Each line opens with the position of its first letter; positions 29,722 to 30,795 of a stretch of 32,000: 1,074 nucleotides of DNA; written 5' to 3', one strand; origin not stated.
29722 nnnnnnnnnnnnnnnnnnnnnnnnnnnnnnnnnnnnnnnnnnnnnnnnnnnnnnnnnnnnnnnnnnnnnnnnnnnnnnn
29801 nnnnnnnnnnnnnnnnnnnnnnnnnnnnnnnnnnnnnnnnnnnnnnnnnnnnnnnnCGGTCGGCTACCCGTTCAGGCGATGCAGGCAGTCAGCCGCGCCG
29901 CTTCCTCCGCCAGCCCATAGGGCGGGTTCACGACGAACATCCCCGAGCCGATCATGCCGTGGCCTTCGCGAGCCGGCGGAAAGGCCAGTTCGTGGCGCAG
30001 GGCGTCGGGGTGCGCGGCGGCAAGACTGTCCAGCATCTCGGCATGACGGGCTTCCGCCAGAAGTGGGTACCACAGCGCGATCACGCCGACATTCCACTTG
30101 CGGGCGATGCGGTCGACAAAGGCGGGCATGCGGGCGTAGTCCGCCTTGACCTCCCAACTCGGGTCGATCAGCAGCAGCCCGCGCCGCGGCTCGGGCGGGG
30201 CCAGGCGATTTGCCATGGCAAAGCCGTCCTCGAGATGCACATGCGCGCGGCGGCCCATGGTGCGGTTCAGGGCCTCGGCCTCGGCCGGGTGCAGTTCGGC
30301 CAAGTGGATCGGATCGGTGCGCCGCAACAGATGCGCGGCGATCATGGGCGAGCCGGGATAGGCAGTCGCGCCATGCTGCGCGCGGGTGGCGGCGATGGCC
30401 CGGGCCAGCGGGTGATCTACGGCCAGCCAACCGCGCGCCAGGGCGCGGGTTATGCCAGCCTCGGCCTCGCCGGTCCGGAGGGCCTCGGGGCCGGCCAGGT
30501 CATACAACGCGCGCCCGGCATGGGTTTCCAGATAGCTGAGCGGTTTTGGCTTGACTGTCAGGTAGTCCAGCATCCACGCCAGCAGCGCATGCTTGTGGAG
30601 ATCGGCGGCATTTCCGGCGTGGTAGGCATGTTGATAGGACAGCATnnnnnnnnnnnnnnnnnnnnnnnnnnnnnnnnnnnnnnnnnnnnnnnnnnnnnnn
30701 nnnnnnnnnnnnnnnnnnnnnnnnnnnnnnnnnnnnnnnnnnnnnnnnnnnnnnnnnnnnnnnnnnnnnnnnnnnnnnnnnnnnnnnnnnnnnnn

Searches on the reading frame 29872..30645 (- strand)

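Call 5: search_protein_families(library=pfam, proteins=[window:29872-30645:-], max_evalue=0.01)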
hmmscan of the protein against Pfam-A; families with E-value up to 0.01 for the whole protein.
window:29872-30645:- (257 aa): 1 family
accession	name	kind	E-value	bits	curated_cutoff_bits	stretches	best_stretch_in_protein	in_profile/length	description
PF04378.19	RsmJ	-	1.9e-47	162.1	27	1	34-252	2-224/245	Ribosomal RNA large subunit methyltransferase D, RlmJ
